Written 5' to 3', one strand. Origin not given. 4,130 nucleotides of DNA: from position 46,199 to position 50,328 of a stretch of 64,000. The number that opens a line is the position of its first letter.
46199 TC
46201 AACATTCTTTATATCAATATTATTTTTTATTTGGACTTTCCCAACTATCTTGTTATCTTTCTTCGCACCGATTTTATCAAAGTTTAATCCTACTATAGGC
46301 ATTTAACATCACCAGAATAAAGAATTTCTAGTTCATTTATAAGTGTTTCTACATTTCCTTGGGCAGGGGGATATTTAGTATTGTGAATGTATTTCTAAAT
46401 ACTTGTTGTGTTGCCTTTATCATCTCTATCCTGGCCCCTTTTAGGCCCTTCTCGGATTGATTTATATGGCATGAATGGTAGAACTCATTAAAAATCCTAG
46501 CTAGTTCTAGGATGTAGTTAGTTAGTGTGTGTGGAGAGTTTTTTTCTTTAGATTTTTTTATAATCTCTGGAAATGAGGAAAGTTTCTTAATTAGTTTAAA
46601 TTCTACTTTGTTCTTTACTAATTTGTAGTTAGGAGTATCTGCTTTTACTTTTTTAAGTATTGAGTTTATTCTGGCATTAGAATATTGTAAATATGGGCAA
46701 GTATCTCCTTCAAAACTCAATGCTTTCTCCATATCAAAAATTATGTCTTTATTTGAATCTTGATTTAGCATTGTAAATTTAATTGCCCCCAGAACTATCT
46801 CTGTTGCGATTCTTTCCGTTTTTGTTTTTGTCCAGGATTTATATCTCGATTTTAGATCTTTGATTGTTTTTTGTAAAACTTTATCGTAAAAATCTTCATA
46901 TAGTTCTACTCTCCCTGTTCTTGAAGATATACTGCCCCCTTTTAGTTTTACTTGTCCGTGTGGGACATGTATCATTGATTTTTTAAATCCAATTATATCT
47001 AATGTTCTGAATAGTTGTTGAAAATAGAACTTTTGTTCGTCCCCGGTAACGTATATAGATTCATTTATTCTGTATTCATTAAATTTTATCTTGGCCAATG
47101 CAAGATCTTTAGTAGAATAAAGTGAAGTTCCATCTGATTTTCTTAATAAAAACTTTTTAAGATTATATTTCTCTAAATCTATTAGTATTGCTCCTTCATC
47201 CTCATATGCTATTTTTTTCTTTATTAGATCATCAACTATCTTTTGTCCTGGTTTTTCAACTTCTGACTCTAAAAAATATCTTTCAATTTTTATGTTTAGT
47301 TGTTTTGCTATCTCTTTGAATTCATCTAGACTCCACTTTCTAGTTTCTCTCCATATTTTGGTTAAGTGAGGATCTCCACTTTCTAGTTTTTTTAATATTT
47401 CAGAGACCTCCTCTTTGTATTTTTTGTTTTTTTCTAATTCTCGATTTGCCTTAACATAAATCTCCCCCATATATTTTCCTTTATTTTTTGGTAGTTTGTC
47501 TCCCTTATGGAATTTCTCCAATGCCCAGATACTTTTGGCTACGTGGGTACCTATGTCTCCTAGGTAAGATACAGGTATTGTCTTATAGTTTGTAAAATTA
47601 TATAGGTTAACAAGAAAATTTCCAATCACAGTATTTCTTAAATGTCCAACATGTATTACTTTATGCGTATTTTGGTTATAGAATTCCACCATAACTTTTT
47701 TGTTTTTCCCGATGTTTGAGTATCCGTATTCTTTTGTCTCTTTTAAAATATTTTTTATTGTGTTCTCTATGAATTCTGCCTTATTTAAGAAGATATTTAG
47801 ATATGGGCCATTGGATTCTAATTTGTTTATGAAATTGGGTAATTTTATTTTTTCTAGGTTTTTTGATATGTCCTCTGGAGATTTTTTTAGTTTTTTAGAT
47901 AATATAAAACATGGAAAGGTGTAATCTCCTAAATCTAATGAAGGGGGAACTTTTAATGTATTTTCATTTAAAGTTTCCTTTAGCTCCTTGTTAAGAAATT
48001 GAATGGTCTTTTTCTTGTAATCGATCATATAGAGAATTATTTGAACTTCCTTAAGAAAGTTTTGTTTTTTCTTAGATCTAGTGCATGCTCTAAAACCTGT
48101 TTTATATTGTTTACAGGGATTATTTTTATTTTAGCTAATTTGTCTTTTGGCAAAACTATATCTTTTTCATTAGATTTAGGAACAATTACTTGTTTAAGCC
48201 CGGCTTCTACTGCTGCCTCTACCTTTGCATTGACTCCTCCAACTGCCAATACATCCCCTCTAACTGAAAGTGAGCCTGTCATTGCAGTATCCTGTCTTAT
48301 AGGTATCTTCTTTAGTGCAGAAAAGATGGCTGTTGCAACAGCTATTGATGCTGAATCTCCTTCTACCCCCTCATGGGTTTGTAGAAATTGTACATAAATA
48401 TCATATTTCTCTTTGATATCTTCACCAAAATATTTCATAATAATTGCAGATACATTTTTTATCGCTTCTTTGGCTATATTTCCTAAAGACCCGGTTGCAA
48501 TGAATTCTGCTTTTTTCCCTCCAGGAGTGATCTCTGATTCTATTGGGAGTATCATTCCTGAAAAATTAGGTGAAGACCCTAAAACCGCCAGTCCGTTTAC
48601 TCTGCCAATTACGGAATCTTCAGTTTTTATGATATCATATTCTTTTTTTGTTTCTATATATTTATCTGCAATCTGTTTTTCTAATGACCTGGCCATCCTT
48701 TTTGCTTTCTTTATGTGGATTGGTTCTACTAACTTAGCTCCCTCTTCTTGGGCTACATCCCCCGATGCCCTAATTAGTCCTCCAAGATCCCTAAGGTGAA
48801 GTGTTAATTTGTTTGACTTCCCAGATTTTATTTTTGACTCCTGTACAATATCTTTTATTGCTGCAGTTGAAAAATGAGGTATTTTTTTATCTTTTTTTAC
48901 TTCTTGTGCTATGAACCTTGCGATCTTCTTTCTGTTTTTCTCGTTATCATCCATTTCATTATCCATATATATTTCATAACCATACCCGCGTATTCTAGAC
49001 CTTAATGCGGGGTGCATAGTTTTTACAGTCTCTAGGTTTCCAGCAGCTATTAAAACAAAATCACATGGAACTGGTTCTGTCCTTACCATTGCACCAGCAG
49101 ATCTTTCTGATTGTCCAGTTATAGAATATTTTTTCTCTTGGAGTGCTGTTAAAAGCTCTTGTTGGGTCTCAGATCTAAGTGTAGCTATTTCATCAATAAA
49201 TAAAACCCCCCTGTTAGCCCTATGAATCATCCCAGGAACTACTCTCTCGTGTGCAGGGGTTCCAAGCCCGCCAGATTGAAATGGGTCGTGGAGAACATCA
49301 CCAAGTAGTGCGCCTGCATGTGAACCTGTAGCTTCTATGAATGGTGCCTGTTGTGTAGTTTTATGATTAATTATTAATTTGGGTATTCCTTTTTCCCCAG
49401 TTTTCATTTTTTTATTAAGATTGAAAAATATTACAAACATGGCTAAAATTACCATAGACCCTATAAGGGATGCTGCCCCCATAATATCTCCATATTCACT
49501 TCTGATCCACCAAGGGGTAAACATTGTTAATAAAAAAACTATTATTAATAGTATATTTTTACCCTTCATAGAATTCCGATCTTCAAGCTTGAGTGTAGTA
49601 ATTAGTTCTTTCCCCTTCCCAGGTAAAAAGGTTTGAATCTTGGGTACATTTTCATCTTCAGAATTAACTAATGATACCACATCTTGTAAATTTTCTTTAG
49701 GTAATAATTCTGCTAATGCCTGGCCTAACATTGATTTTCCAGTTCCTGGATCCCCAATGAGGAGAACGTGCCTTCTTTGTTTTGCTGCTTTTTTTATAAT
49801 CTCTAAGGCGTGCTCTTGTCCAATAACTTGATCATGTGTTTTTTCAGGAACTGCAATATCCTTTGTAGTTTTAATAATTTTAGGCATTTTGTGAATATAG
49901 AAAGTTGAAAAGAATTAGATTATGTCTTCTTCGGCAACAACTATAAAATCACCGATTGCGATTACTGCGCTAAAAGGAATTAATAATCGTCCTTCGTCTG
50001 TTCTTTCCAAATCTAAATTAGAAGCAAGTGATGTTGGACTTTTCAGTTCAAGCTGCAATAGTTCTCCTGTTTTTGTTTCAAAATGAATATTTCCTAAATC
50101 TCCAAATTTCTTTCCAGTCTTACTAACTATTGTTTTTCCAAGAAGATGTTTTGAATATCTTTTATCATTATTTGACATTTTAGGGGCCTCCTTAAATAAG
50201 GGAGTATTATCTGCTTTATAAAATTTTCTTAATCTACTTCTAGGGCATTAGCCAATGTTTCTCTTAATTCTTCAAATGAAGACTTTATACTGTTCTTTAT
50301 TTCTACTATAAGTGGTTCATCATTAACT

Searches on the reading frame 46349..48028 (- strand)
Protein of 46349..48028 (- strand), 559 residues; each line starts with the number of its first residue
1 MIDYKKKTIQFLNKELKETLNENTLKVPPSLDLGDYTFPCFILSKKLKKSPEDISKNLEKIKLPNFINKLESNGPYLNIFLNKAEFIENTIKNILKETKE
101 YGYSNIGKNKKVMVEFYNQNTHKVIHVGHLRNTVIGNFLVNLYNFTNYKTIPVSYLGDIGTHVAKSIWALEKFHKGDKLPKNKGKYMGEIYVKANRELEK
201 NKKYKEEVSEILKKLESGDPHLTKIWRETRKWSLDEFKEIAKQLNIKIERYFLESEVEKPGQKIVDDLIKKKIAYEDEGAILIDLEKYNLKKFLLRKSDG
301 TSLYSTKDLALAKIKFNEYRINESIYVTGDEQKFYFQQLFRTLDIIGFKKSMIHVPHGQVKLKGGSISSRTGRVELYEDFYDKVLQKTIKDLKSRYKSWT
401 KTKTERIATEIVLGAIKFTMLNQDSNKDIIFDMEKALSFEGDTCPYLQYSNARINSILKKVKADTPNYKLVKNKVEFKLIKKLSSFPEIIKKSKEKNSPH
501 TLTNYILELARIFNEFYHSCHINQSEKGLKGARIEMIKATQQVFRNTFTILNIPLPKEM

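Call 70: search_protein_families(library=pfam, proteins=[window:46349-48028:-], max_evalue=0.001)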
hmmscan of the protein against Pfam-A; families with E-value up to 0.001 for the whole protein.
window:46349-48028:- (559 aa): 3 families
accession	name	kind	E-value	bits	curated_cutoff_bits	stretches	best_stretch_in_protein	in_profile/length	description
PF00750.26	tRNA-synt_1d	-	1.2e-53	182.8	23.3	1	91-432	2-348/349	tRNA synthetases class I (R), catalytic domain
PF05746.21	DALR_1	-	1.4e-30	106.2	22.3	1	447-559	1-117/117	DALR anticodon binding domain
PF03485.21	Arg_tRNA_synt_N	-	1.9e-10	41.7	21.5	1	15-81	10-85/85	Arginyl tRNA synthetase N terminal domain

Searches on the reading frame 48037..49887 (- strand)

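Call 70: search_protein_families(library=pfam, proteins=[window:48037-49887:-], max_evalue=0.001)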
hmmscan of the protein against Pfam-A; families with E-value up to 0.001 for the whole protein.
window:48037-49887:- (616 aa): 19 families
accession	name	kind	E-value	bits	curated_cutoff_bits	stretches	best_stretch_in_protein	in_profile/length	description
PF05362.19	Lon_C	-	3.6e-35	121.8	21.1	1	416-603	17-203/205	Lon protease (S16) C-terminal proteolytic domain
PF01078.27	Mg_chelatase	-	2.4e-16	60.2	20.3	2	20-72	4-56/207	Magnesium chelatase, subunit ChlI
PF00158.32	Sigma54_activat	-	2.4e-15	57.1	20.2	1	163-262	33-130/168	Sigma-54 interaction domain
PF07728.20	AAA_5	-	1.2e-13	51.7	22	2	225-298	66-138/139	AAA domain (dynein-related subfamily)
PF13541.12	ChlI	-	6.9e-09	36.1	27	1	450-573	2-121/121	Subunit ChlI of Mg-chelatase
PF00004.35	AAA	-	7.1e-08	33.4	21.2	0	223-299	55-123/131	ATPase family associated with various cellular activities (AAA)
PF00493.29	MCM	-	2.9e-07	30.3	23.3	0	33-66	52-85/224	MCM P-loop domain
PF14532.12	Sigma54_activ_2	-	4.8e-07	30.5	25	0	220-254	64-99/138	Sigma-54 interaction domain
PF13401.12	AAA_22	-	5e-07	30.5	27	1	37-98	4-53/130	AAA domain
PF20436.4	LonB_AAA-LID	-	9.3e-07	29.2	22.4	1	338-397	1-60/65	Archaeal LonB, AAA+ ATPase LID domain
PF20030.5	bpMoxR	-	9.3e-07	28.6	27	1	15-64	8-57/205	MoxR domain in the MoxR-vWA-beta-propeller ternary systems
PF13654.12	AAA_32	-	1.3e-06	28.9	21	1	180-290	2-114/133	LonB-like, AAA domain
PF05496.18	RuvB_N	-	1.4e-06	28.6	27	0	18-62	6-57/159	Holliday junction DNA helicase RuvB P-loop domain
PF13191.12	AAA_16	-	3.1e-06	28.2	32.6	1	25-102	6-85/167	AAA ATPase domain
PF12775.13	AAA_7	-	2.6e-05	24.3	25.8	1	30-71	25-66/181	P-loop containing dynein motor region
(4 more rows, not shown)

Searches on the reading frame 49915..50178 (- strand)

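Call 70: search_protein_families(library=pfam, proteins=[window:49915-50178:-], max_evalue=0.001)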
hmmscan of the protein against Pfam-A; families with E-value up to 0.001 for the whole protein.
window:49915-50178:- (87 aa): 1 family
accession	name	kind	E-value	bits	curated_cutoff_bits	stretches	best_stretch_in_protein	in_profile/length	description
PF05239.21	PRC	-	6.6e-07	29.7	21.2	1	7-82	4-72/78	PRC-barrel domain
